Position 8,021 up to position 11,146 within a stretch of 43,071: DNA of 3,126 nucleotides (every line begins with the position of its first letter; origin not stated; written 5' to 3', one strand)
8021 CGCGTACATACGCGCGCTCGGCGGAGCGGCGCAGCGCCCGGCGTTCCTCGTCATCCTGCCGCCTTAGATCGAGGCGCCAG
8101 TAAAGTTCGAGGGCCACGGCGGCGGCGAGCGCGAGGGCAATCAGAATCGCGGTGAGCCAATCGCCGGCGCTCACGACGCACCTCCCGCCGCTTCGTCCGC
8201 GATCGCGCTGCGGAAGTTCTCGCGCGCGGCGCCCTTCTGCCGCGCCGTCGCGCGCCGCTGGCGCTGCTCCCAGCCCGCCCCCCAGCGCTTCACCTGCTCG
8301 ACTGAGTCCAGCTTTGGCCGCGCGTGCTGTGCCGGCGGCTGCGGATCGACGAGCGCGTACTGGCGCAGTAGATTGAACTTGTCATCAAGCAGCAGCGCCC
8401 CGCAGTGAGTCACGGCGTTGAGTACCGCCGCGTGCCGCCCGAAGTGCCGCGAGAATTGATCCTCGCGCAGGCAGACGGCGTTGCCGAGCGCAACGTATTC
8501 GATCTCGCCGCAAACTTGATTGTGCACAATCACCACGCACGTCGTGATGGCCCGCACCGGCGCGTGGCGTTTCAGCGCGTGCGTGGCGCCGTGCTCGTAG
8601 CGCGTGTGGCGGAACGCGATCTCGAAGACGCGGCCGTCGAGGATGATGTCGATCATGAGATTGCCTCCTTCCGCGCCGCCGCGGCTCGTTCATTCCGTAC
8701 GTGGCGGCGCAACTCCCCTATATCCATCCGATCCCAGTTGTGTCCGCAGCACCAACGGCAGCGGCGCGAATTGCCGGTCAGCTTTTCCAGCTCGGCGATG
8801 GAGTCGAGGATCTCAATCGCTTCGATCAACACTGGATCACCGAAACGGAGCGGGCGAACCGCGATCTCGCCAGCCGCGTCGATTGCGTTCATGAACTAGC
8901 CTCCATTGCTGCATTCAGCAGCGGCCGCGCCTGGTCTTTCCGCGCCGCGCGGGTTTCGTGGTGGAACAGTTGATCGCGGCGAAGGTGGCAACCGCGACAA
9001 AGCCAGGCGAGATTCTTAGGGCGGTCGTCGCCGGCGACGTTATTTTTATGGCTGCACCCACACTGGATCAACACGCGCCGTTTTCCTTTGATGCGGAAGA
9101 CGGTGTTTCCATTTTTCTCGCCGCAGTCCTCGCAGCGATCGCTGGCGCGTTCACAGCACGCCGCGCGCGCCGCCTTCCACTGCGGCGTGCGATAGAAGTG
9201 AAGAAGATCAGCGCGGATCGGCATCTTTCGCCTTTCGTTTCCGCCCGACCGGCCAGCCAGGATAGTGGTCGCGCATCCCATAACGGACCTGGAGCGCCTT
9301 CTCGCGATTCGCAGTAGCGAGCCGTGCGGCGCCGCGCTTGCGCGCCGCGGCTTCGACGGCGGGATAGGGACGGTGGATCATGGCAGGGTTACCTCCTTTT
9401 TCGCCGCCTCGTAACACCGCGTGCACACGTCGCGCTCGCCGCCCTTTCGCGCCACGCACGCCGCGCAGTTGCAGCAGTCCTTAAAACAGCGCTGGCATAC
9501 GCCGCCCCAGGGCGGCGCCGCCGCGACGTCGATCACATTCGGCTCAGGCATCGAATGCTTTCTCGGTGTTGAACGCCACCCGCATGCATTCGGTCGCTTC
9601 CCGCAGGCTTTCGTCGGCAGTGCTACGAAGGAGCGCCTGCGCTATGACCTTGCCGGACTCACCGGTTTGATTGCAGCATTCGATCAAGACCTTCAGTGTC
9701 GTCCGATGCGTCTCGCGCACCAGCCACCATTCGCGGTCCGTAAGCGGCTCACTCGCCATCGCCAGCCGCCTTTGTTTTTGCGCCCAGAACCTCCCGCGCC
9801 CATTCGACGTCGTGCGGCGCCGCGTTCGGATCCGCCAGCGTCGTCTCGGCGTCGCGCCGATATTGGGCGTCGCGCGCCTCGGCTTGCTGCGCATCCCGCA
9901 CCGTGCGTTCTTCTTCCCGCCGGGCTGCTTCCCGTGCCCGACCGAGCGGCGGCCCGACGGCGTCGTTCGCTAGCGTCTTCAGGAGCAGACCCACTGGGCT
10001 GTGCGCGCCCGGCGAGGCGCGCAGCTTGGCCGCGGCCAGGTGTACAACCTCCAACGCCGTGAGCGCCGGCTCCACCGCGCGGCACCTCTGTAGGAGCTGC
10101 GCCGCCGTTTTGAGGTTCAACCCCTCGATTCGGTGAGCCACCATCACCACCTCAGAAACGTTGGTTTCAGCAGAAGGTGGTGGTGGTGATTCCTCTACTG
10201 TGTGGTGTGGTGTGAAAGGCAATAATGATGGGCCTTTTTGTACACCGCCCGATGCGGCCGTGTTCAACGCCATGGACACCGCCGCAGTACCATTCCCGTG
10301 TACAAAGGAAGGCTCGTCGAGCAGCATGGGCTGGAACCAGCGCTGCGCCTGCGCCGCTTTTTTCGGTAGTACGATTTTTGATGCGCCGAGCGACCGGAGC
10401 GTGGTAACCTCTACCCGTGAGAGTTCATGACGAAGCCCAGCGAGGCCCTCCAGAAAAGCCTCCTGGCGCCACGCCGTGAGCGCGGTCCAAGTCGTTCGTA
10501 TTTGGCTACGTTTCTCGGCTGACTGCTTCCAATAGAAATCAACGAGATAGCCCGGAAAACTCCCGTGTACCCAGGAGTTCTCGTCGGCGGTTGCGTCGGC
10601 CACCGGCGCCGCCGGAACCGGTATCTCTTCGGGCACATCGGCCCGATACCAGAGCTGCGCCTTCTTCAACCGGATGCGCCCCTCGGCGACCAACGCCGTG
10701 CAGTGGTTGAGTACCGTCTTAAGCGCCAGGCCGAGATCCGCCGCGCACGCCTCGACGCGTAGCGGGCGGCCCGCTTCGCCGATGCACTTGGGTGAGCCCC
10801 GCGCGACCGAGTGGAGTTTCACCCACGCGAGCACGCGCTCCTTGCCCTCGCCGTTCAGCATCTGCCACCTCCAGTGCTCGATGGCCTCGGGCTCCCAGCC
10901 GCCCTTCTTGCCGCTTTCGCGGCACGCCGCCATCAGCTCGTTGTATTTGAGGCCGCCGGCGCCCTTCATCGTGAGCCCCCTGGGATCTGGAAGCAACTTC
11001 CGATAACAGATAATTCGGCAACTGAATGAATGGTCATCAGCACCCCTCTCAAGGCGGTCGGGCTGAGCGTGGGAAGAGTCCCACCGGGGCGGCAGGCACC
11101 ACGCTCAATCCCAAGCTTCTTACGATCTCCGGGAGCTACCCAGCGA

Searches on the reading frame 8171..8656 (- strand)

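Call 7: search_protein_families(library=pfam, proteins=[window:8171-8656:-], max_evalue=0.1)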
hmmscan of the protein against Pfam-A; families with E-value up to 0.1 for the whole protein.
window:8171-8656:- (161 aa): 1 family
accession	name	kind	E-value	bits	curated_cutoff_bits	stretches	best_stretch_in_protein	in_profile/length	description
PF13876.11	Phage_gp49_66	-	0.018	15.9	27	0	33-84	22-69/82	Phage protein (N4 Gp49/phage Sf6 gene 66) family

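Call 8: search_protein_families(library=phrogs, proteins=[window:8171-8656:-], max_evalue=0.1)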
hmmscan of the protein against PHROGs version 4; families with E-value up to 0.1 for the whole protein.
window:8171-8656:- (161 aa): 1 family
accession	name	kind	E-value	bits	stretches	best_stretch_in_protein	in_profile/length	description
phrog_12329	-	head and packaging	0.019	14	1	19-84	273-338/833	virion structural protein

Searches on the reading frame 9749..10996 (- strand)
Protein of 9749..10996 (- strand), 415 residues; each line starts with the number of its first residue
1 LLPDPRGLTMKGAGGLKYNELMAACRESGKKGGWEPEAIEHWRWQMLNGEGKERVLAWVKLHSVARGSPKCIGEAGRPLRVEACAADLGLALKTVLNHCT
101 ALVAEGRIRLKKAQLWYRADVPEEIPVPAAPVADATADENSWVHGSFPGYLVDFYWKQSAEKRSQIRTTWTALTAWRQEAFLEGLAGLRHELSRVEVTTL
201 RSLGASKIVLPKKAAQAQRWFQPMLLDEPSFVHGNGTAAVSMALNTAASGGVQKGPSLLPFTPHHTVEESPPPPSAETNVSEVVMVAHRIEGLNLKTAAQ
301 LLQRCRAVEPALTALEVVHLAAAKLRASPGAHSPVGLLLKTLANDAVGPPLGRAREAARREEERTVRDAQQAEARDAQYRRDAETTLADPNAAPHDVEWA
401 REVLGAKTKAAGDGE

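Call 23: search_protein_families(library=pfam, alignment_id=A2, max_evalue=0.001)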
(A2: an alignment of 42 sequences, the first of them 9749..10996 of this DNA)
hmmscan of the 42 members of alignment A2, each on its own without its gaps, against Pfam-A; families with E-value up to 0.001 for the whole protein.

A. member 1, window:9749-10996:- (415 aa): 0 families

B. families by the number of members that match (of 42 scanned): 14 families
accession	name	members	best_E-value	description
PF04542.20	Sigma70_r2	2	2.8e-12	Sigma-70 region 2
PF16510.12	P22_portal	1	3.2e-84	Phage P22-like portal protein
PF11651.14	P22_CoatProtein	1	1.5e-34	P22 coat protein - gene protein 5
PF01555.25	N6_N4_Mtase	1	2.8e-24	DNA methylase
PF18896.5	SLT_3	1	1.1e-15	Lysozyme like domain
PF02357.24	NusG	1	2.3e-14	Transcription termination factor nusG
PF01464.25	SLT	1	7.2e-09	Transglycosylase SLT domain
PF13384.12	HTH_23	1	2.7e-06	Homeodomain-like domain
PF04545.22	Sigma70_r4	1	3.2e-06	Sigma-70, region 4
PF02195.25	ParB_N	1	1.4e-05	ParB N-terminal domain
PF18013.6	Phage_lysozyme2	1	1.7e-05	Phage tail lysozyme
PF01381.28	HTH_3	1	0.00017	Helix-turn-helix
PF08281.18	Sigma70_r4_2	1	0.00043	Sigma-70, region 4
PF13936.12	HTH_38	1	0.00058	Helix-turn-helix domain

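Call 62: search_solved_structures(query=window:9749-10996:-, max_evalue=0.1)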
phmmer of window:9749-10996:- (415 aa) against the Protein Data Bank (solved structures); distinct sequences matched with E-value up to 0.1: 0.
